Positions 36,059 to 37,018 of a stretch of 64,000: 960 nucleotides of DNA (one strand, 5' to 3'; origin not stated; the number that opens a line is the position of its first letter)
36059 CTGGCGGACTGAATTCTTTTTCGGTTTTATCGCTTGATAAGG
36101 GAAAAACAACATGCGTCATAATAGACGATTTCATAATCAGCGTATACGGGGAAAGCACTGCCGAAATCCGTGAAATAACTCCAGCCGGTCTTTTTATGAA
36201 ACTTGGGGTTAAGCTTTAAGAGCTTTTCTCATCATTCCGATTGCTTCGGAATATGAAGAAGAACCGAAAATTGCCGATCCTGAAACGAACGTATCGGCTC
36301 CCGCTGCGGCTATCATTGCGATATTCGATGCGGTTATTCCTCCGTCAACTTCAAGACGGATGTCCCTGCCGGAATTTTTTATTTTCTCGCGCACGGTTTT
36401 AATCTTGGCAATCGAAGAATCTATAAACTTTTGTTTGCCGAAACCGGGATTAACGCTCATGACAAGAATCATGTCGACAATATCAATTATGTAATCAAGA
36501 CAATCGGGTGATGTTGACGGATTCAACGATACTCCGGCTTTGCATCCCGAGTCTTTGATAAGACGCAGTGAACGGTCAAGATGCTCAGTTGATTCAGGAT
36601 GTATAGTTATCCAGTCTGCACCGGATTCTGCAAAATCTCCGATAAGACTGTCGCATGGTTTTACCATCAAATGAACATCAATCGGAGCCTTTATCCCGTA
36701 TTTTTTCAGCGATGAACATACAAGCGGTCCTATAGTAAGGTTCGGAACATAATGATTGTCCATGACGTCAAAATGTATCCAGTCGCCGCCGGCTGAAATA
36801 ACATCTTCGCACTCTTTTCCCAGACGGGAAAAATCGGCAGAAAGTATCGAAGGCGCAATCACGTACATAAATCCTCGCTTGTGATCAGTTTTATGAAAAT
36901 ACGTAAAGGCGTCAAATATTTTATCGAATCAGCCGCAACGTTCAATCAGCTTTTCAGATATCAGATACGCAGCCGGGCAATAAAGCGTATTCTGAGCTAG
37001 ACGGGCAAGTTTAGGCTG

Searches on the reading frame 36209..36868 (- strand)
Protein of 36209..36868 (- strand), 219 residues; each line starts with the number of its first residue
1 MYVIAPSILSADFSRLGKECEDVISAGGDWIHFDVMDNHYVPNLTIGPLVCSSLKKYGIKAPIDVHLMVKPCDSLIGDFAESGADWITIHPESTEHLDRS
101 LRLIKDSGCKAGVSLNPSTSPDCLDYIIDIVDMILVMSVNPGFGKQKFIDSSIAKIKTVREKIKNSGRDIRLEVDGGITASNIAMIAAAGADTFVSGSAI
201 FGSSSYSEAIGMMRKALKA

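Call 3: search_protein_families(library=pfam, proteins=[window:36209-36868:-], max_evalue=0.1)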
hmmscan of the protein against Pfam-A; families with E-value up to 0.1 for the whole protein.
window:36209-36868:- (219 aa): 8 families
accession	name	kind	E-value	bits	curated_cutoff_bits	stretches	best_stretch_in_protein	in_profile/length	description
PF00834.25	Ribul_P_3_epim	-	1.1e-79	266.9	21.1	1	4-201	2-198/198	Ribulose-phosphate 3 epimerase family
PF01729.25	QRPTase_C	-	0.00024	21.3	23.1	1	154-201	112-159/169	Quinolinate phosphoribosyl transferase, C-terminal domain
PF01884.23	PcrB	-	0.0052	16.7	23.9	0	162-204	173-215/226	PcrB family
PF11578.13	DUF3237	-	0.0054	16.9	24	0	75-108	42-75/149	Protein of unknown function (DUF3237)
PF02581.23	TMP-TENI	-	0.017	14.9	27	1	131-200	116-180/180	Thiamine monophosphate synthase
PF00215.30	OMPdecase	-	0.029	14.7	27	1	80-209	75-217/221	Orotidine 5'-phosphate decarboxylase / HUMPS family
PF01645.23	Glu_synthase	-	0.034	13.8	20.4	0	164-199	268-306/369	Conserved region in glutamate synthase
PF19241.4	DUF5891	-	0.076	13.3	27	1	135-203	107-175/198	Family of unknown function (DUF5891)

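Call 4: search_protein_families(library=ncbifam, proteins=[window:36209-36868:-], max_evalue=0.1)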
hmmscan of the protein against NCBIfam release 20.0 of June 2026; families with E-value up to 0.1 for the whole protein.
window:36209-36868:- (219 aa): 17 families
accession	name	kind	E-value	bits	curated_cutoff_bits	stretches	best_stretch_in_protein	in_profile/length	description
TIGR01163.1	rpe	equivalog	4.3e-89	297.4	212.6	1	4-214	2-211/211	ribulose-phosphate 3-epimerase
NF004076.0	PRK05581.1-4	subfamily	3.9e-64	215.9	165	1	2-217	5-219/221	ribulose-phosphate 3-epimerase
NF007266.0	PRK09722.1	equivalog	2.8e-47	161.1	271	1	3-214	4-216/230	D-allulose 6-phosphate 3-epimerase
NF005944.0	PRK08005.1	equivalog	1.6e-28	99.4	376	1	3-209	2-203/210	ribulose-phosphate 3 epimerase family protein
NF005986.0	PRK08091.1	equivalog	3.8e-23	82.6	264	1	6-213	17-223/229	ribulose-phosphate 3-epimerase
NF010658.0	PRK14057.1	equivalog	2.9e-16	59.8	530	1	7-214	25-238/254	epimerase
TIGR03128.2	RuMP_HxlA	equivalog_domain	4.6e-06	26.5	200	1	136-216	128-204/205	3-hexulose-6-phosphate synthase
NF041755.1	RuMP_HxlAB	equivalog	0.00011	21.3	500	1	139-215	136-208/391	bifunctional 3-hexulose-6-phosphate synthase/6-phospho-3-hexuloisomerase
NF005442.0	PRK07028.1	equivalog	0.00017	20.3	593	1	80-218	78-211/430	bifunctional hexulose-6-phosphate synthase/ribonuclease regulator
NF009833.0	PRK13307.1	equivalog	0.001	18.1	274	1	157-216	319-378/392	bifunctional 5,6,7,8-tetrahydromethanopterin hydro-lyase/3-hexulose-6-phosphate synthase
TIGR00078.1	nadC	equivalog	0.0023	17.2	198.4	1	154-198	211-255/269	carboxylating nicotinate-nucleotide diphosphorylase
TIGR01768.1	GGGP-family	subfamily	0.0026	17.3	113.25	1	161-203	171-214/224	geranylgeranylglyceryl phosphate synthase family protein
TIGR00693.1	thiE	equivalog_domain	0.014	14.6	145.1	1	128-209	115-193/197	thiamine phosphate synthase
NF009832.1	PRK13306.1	subfamily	0.016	14.6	250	1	163-216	158-209/215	3-dehydro-L-gulonate-6-phosphate decarboxylase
NF003198.0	PRK04169.1-2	subfamily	0.018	14.1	247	1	156-218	189-247/249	geranylgeranylglyceryl/heptaprenylglyceryl phosphate synthase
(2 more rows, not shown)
